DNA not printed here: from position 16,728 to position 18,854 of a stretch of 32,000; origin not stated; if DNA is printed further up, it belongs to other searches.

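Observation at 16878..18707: Unusual fusion of a heterodisulfide-reductase-like Fe-S/CCG module to a TVP38/DedA membrane domain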

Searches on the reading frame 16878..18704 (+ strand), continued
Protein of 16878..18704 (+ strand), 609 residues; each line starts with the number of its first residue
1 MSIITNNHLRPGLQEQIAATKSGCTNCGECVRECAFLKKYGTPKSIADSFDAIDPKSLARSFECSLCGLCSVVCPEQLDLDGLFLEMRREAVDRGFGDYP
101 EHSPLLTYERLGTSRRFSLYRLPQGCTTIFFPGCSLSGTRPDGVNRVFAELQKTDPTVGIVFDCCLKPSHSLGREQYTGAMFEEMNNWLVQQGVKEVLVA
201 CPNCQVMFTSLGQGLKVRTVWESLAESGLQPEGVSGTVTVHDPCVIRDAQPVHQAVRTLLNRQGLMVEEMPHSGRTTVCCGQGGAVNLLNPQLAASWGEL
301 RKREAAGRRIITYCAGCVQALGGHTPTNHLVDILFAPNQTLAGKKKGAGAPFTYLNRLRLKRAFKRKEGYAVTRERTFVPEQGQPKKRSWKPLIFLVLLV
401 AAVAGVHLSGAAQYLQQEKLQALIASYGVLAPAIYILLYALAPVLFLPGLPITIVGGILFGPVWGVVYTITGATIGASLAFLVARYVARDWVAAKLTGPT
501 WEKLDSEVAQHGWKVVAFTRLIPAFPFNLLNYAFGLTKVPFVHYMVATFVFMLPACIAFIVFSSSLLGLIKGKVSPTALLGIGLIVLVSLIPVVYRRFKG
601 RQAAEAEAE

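Call 60: find_encoding_contigs(protein=P0187, flank=7000, max_places=2)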
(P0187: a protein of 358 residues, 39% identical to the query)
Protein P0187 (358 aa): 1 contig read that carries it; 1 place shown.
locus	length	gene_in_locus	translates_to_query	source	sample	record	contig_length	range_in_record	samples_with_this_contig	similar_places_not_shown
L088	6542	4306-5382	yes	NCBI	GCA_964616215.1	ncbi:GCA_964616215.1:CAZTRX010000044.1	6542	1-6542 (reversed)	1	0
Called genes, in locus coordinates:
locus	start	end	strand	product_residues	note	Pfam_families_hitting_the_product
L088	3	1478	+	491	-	?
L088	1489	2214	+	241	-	PF00535:Glycos_transf_2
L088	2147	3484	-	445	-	PF26314:MptA_B_family, PF09594:GT87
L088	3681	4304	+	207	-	PF00581:Rhodanese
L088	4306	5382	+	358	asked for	PF13183:Fer4_8, PF13534:Fer4_17, PF02754:CCG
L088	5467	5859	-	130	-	PF01894:YjbQ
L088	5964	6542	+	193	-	?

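Call 61: predict_structure(alignment_id=A2)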
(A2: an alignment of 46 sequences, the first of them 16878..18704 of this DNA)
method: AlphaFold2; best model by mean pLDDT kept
length: 609 residues; sequences in the alignment: 46
mean_pLDDT: 78.6   pTM: 0.63
mean pLDDT of the five models: 78.6, 74.9, 74.2, 71.0, 67.4
residues with pLDDT >= 90: 244; 70-90: 145; 50-70: 183; < 50: 37
segments of 3 or more residues with pLDDT < 50: 1-5, 381-387, 410-416, 418-421, 602-609
pLDDT, mean of each block of 10 residues (from residue 1): 59 96 93 89 95 90 89 93 95 87 84 89 96 89 95 95 91 90 92 97 94 95 94 94 91 97 95 87 78 89 92 91 92 94 83 90 89 76 48 75 64 46 51 69 59 65 63 65 56 58 64 54 52 55 60 62 57 66 68 61 46
secondary structure, 60 per line:
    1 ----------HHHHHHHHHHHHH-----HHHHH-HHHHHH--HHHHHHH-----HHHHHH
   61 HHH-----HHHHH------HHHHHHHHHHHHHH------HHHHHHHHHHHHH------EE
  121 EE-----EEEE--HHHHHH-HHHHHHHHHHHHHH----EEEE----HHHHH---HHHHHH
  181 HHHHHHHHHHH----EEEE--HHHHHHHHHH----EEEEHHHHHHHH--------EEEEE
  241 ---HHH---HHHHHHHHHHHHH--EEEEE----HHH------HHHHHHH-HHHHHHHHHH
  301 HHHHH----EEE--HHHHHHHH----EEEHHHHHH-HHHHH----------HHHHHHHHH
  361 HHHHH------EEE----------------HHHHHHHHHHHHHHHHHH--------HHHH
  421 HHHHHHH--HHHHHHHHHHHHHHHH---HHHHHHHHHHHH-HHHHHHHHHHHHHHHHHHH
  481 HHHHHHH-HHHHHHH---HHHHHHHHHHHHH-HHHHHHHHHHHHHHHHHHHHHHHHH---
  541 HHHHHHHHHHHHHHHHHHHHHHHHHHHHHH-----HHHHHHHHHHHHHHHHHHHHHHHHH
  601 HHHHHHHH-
elements in order: H11-23 H29-33 H35-40 H43-49 H55-63 H69-73 H80-93 H100-112 E119-122 E128-131 H134-139 H141-154 E159-162 H167-171 H175-191 E196-199 H202-211 E216-219 H220-227 E236-240 H250-262 E265-269 H283-289 H291-305 E310-312 H315-322 E327-329 H330-335 H337-341 H352-365 E372-374 H391-408 H417-427 H430-445 H449-460 H462-487 H489-495 H499-511 H513-537 H541-570 H576-608

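Call 66: fold_search(model_id=the predicted structure, library=pdb)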
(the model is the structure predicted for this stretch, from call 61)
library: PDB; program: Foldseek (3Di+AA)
matches with E <= 10: 569; with E <= 0.001: 11
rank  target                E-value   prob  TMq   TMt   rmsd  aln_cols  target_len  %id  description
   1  9ojn                  8.0e-11  1.00  0.39  0.33   8.3       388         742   19  Structure of Mycobacterium smegmatis EtfD (released 2025-05-21)
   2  9a6l_A                7.7e-07  1.00  0.29  0.69   4.1       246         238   16  Integrative model of LUTA-LUTB by crosslinking MS and deep learning (released 2024-09-18)
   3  8rvu_B                6.7e-05  1.00  0.25  0.48   6.8       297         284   13  CryoEM structure of the Elp-Hdr complex of Methanothermobacter marburgensis state 2 (composite structure) (released 2025-05-14)
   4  8rwn_B                8.4e-05  1.00  0.29  0.58   5.4       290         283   14  CryoEM structure of the Hdr(ABC)2 subunits of the Elp-Hdr complex of Methanothermobacter marburgensis (released 2025-05-14)
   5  3s81_B                1.9e-04  1.00  0.19  0.36   9.6       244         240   12  Crystal Structure of Putative Aspartate Racemase from Salmonella Typhimurium (released 2011-06-15)
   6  3s7z_B                2.1e-04  1.00  0.20  0.38   9.3       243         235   13  Crystal Structure of Putative Aspartate Racemase from Salmonella Typhimurium Complexed with Succinate (released 2011-10-05)
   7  3s81_C                2.1e-04  1.00  0.18  0.36   9.9       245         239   13  Crystal Structure of Putative Aspartate Racemase from Salmonella Typhimurium (released 2011-06-15)
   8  8rvy_b                2.8e-04  1.00  0.28  0.55   5.0       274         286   15  CryoEM structure of the Elp-Hdr complex of Methanothermobacter marburgensis state 1 (composite structure) (released 2025-05-14)
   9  8rvy_B                3.2e-04  1.00  0.27  0.53   5.9       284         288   15  CryoEM structure of the Elp-Hdr complex of Methanothermobacter marburgensis state 1 (composite structure) (released 2025-05-14)
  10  3s7z_A                4.1e-04  1.00  0.19  0.38   9.2       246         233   13  Crystal Structure of Putative Aspartate Racemase from Salmonella Typhimurium Complexed with Succinate (released 2011-10-05)
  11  5evc_A                5.6e-04  1.00  0.19  0.37   9.8       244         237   14  Crystal structure of putative aspartate racemase from Salmonella Typhimurium complexed with sulfate and potassium (released 2015-12-02)
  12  3s81_A                1.2e-03  1.00  0.19  0.38   9.4       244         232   14  Crystal Structure of Putative Aspartate Racemase from Salmonella Typhimurium (released 2011-06-15)
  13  5evc_B                1.7e-03  1.00  0.18  0.35   9.8       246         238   13  Crystal structure of putative aspartate racemase from Salmonella Typhimurium complexed with sulfate and potassium (released 2015-12-02)
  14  2eq5_B                1.7e-03  1.00  0.15  0.33  11.5       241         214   12  Crystal structure of hydantoin racemase from Pyrococcus horikoshii OT3 (released 2007-10-02)
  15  5b19_A                1.8e-03  1.00  0.17  0.34  10.5       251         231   13  Picrophilus torridus aspartate racemase (released 2016-06-22)
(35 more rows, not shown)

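Call 72: search_protein_families(library=pfam, proteins=[P0136, P0145, P0144, P0146, P0147, P0158, P0153, P0141, P0188, P0261], max_evalue=0.0001)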
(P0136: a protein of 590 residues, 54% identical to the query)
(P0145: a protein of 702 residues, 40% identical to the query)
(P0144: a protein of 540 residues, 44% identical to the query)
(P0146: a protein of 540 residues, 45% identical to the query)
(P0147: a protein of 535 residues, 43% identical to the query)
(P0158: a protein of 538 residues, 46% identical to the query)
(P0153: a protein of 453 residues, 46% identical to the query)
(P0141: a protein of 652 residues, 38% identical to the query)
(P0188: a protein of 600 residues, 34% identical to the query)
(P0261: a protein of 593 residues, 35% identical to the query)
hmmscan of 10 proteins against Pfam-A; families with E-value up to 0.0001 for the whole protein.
P0136 (590 aa): 5 families
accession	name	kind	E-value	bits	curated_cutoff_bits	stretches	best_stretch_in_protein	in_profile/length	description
PF02754.22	CCG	-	7e-17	61.7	20.6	2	242-325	1-84/85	Cysteine-rich domain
PF13534.11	Fer4_17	-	5.8e-10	40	22.2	1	25-81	1-61/61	4Fe-4S dicluster domain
PF13183.11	Fer4_8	-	3.7e-07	31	27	1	25-80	4-68/68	4Fe-4S dicluster domain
PF13187.11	Fer4_9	-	1.2e-05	25.7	27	1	25-79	1-50/52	4Fe-4S dicluster domain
PF13237.11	Fer4_10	-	5.9e-05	23.3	25.5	1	22-77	5-53/53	4Fe-4S dicluster domain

P0145 (702 aa): 4 families
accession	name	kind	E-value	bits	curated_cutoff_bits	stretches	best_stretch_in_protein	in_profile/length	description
PF03706.18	LPG_synthase_TM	-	1.2e-37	130.4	33.4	1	392-679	2-300/302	Lysylphosphatidylglycerol synthase TM region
PF02754.22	CCG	-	3.5e-09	37.1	20.6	1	239-323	1-85/85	Cysteine-rich domain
PF13534.11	Fer4_17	-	2.1e-07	31.8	22.2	1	23-79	1-61/61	4Fe-4S dicluster domain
PF13183.11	Fer4_8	-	6.1e-07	30.3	27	1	22-78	3-68/68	4Fe-4S dicluster domain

P0144 (540 aa): 4 families
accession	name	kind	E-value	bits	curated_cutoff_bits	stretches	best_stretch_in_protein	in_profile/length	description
PF13534.11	Fer4_17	-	3.7e-08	34.2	22.2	1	94-149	2-61/61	4Fe-4S dicluster domain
PF02754.22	CCG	-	3.3e-07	30.7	20.6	0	310-392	2-84/85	Cysteine-rich domain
PF13183.11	Fer4_8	-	8e-07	29.9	27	1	91-147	2-67/68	4Fe-4S dicluster domain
PF13187.11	Fer4_9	-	1.3e-05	25.6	27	1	93-147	1-50/52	4Fe-4S dicluster domain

P0146 (540 aa): 4 families
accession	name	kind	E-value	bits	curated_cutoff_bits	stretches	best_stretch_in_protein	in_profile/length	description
PF02754.22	CCG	-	5.4e-13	49.3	20.6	1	230-313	1-84/85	Cysteine-rich domain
PF13183.11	Fer4_8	-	2.1e-09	38.2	27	1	13-69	2-68/68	4Fe-4S dicluster domain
PF13534.11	Fer4_17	-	1.5e-08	35.5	22.2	1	16-70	2-61/61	4Fe-4S dicluster domain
PF13187.11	Fer4_9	-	7.6e-05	23.1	27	1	16-68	2-50/52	4Fe-4S dicluster domain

P0147 (535 aa): 4 families
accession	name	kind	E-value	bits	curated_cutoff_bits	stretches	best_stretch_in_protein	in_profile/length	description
PF00072.30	Response_reg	-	1.3e-18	67.6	30.2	1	379-489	2-111/111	Response regulator receiver domain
PF02754.22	CCG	-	3e-11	43.7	20.6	1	229-311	2-84/85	Cysteine-rich domain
PF13534.11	Fer4_17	-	5.5e-07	30.5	22.2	1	14-69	2-61/61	4Fe-4S dicluster domain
PF13183.11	Fer4_8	-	8.1e-07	29.9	27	1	12-67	3-67/68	4Fe-4S dicluster domain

P0158 (538 aa): 3 families
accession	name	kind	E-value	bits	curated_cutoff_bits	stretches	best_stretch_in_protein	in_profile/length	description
PF02754.22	CCG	-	9.9e-10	38.8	20.6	1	386-469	1-84/85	Cysteine-rich domain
PF13183.11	Fer4_8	-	1.1e-06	29.5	27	1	142-195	3-67/68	4Fe-4S dicluster domain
PF13534.11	Fer4_17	-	1.2e-06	29.4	22.2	1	144-196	2-60/61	4Fe-4S dicluster domain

P0153 (453 aa): 6 families
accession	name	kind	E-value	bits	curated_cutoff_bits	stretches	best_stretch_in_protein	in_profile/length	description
PF02754.22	CCG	-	5.4e-10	39.7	20.6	1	310-393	1-84/85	Cysteine-rich domain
PF13534.11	Fer4_17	-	1.8e-08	35.3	22.2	1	99-152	2-61/61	4Fe-4S dicluster domain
PF13183.11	Fer4_8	-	1.1e-07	32.7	27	1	98-151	4-68/68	4Fe-4S dicluster domain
PF13187.11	Fer4_9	-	8.5e-06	26.1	27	1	99-150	2-50/52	4Fe-4S dicluster domain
PF00037.32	Fer4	-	5.1e-05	23.4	21.1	0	132-150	3-21/24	4Fe-4S binding domain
PF12838.12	Fer4_7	-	5.2e-05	24.1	27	1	99-150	2-51/52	4Fe-4S dicluster domain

P0141 (652 aa): 5 families
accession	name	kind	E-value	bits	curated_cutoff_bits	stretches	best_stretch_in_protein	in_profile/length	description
PF09335.16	VTT_dom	-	8e-22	78.5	33.9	1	80-190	8-123/123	VTT domain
PF02754.22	CCG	-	1.3e-09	38.4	20.6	1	510-594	1-85/85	Cysteine-rich domain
PF13183.11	Fer4_8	-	2.9e-08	34.6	27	1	282-339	2-68/68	4Fe-4S dicluster domain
PF13534.11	Fer4_17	-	7.2e-08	33.3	22.2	1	284-340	1-61/61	4Fe-4S dicluster domain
PF12838.12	Fer4_7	-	4.2e-05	24.4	27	0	284-339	1-52/52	4Fe-4S dicluster domain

P0188 (600 aa): 4 families
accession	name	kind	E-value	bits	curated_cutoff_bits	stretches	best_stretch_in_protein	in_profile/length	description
PF02754.22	CCG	-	8.9e-15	55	20.6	2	343-421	2-83/85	Cysteine-rich domain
PF09335.16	VTT_dom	-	9.2e-13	49.2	33.9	1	70-179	8-121/123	VTT domain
PF13534.11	Fer4_17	-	7.9e-06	26.8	22.2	1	238-291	1-59/61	4Fe-4S dicluster domain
PF13183.11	Fer4_8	-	2.7e-05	25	27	1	238-291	4-67/68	4Fe-4S dicluster domain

P0261 (593 aa): 6 families
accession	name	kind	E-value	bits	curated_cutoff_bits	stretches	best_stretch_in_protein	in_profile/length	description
PF09335.16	VTT_dom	-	1.5e-22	80.8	33.9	1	69-185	1-119/123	VTT domain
PF13183.11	Fer4_8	-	3.1e-07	31.3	27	1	277-326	3-68/68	4Fe-4S dicluster domain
PF02754.22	CCG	-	2.8e-06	27.8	20.6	0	377-454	3-84/85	Cysteine-rich domain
PF12838.12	Fer4_7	-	1.8e-05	25.6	27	1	278-326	1-52/52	4Fe-4S dicluster domain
PF13534.11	Fer4_17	-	3.5e-05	24.7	22.2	1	278-327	1-61/61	4Fe-4S dicluster domain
PF13237.11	Fer4_10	-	4.3e-05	23.8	25.5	0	276-323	6-53/53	4Fe-4S dicluster domain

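Call 73: find_encoding_contigs(protein=P0145, flank=9000, max_places=3)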
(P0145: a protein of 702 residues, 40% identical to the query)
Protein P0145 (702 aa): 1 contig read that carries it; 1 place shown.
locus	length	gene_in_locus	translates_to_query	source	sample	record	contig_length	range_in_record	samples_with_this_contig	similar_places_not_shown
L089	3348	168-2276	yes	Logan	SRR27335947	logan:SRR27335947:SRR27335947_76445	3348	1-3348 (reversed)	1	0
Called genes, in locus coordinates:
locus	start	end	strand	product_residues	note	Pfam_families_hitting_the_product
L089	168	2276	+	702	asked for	PF13183:Fer4_8 (weak), PF13534:Fer4_17 (weak), PF02754:CCG (weak), PF03706:LPG_synthase_TM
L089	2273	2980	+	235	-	PF09335:VTT_dom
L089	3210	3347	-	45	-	?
